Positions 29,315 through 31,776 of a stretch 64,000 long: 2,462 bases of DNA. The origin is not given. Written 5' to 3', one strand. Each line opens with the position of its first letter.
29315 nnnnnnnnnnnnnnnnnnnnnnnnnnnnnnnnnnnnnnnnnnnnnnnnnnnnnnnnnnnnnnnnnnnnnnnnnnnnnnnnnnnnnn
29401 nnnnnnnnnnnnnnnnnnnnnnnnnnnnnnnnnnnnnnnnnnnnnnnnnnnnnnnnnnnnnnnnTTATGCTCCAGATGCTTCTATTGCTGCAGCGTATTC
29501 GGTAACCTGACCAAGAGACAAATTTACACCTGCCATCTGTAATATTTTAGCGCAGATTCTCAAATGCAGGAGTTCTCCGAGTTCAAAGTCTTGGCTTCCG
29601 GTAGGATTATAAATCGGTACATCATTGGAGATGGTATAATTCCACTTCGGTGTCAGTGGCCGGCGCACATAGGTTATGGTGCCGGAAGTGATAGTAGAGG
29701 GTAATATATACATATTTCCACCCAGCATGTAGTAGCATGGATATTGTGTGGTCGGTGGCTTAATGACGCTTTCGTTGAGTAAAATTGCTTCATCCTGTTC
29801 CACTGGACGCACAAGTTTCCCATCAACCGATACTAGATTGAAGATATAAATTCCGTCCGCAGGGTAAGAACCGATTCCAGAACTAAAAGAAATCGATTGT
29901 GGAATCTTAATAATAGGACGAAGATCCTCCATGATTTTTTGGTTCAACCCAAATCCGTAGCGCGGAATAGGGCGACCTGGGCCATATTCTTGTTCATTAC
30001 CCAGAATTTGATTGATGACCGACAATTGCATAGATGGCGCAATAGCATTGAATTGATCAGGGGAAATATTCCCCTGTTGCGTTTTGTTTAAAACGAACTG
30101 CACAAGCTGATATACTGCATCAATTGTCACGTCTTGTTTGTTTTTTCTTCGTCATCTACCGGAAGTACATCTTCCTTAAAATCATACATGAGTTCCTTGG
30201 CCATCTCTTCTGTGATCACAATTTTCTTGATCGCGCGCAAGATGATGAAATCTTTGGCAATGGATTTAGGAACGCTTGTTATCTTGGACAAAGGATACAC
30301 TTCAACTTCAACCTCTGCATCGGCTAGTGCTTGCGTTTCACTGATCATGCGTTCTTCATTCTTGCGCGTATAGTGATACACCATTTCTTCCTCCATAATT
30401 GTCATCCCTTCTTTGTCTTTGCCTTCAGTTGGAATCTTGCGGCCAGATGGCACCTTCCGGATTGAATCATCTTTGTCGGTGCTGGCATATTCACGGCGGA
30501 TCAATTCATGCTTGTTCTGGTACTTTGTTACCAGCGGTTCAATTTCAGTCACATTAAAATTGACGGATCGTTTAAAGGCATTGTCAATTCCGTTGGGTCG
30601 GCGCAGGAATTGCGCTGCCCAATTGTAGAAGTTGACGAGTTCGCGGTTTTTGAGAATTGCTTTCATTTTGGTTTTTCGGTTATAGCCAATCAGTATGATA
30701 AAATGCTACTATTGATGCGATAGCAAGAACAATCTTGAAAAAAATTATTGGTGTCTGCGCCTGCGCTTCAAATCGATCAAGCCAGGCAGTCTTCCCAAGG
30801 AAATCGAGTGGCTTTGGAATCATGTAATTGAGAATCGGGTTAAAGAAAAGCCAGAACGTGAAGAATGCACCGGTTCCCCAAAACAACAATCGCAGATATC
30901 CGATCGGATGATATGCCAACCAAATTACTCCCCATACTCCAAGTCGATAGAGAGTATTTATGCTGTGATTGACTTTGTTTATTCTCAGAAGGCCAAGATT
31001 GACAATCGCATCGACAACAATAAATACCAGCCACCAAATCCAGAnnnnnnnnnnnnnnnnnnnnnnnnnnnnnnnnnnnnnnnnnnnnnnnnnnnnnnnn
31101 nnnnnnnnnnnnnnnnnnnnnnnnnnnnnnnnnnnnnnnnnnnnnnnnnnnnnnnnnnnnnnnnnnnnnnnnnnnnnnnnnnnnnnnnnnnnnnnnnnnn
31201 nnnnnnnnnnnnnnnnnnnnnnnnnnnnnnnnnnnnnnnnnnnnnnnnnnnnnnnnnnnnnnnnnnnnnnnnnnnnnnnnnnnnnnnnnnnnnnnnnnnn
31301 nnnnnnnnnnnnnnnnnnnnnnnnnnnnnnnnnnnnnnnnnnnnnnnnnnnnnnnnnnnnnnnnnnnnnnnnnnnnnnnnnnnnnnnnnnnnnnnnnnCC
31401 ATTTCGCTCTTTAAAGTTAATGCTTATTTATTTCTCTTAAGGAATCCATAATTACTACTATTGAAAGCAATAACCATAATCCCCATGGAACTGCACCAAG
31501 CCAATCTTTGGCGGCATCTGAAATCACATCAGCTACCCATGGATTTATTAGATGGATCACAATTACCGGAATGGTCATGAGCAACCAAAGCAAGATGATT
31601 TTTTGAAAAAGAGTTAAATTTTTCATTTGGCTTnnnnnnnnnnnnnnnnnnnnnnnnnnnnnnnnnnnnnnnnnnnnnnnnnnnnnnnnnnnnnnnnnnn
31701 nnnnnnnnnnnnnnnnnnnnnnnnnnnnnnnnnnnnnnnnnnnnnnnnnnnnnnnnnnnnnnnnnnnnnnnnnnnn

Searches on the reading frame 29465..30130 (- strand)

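Call 22: search_protein_families(library=phrogs, proteins=[window:29465-30130:-], max_evalue=0.01)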
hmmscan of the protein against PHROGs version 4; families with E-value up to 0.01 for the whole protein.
window:29465-30130:- (221 aa): 1 family
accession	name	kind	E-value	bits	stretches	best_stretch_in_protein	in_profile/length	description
phrog_14543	-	head and packaging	1.3e-20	74.8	2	126-217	131-224/234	virion structural protein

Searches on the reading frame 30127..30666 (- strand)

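Call 18: search_protein_families(library=ncbifam, proteins=[window:30127-30666:-], max_evalue=1)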
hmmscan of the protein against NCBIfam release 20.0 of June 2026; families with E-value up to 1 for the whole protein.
window:30127-30666:- (179 aa): 0 families

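Call 22: search_protein_families(library=phrogs, proteins=[window:30127-30666:-], max_evalue=0.01)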
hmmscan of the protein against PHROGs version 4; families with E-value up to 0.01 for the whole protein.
window:30127-30666:- (179 aa): 1 family
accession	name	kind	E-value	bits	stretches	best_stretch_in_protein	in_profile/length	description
phrog_1401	-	unknown function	1.8e-06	28.9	0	83-129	58-105/140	-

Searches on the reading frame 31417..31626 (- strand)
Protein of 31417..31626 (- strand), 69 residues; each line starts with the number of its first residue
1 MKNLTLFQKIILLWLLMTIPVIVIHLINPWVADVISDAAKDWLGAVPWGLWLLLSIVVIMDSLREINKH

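Call 3: search_protein_families(library=pfam, proteins=[window:31417-31626:-], max_evalue=1)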
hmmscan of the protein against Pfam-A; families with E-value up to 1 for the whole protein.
window:31417-31626:- (69 aa): 1 family
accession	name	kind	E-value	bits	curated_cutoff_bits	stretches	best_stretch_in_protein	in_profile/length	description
PF07584.16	BatA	-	0.0011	19.8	25.9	1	6-30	3-28/77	Aerotolerance regulator N-terminal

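Call 4: search_protein_families(library=phrogs, proteins=[window:31417-31626:-], max_evalue=0.01)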
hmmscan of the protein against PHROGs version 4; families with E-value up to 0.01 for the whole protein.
window:31417-31626:- (69 aa): 0 families

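Call 18: search_protein_families(library=ncbifam, proteins=[window:31417-31626:-], max_evalue=1)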
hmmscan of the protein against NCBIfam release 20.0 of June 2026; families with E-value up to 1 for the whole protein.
window:31417-31626:- (69 aa): 2 families
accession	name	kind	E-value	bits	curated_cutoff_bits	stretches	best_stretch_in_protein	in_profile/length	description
TIGR04309.1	amanitin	subfamily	0.19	11.9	35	1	20-35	10-25/33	amanitin/phalloidin family toxin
NF040608.1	division_SteA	equivalog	0.24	10.3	150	1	8-42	331-365/369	putative cytokinetic ring protein SteA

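Call 91: find_related_loci(query=window:31417-31626:-, collection=viral_contigs, flank=8000)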
Query window:31417-31626:- (69 aa) in viral_contigs; peptide patterns used: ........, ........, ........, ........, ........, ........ (x = any residue, [..] = any of these).
17 stretches matched a pattern, but none encodes a relative of the query by tblastn (E <= 1e-3).

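Call 92: find_related_loci(query=window:31417-31626:-, collection=metagenome_contigs, flank=8000)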
Query window:31417-31626:- (69 aa) in metagenome_contigs; peptide patterns used: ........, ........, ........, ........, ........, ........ (x = any residue, [..] = any of these).
354 stretches matched a pattern, but none encodes a relative of the query by tblastn (E <= 1e-3).

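Call 93: find_homologous_proteins(query=window:31417-31626:-, max_evalue=0.01)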
Query window:31417-31626:- (69 aa): 3 proteins with E <= 0.01 among 3 candidates.
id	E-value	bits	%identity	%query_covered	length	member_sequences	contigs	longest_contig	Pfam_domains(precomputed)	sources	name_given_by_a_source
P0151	7.0e-36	139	100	100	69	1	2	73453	-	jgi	-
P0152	8.2e-26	107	100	77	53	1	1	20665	-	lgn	-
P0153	2.0e-18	83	71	75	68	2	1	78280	-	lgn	-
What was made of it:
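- Tried and rejected: The 69-aa protein has only one other homologue (call 93).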
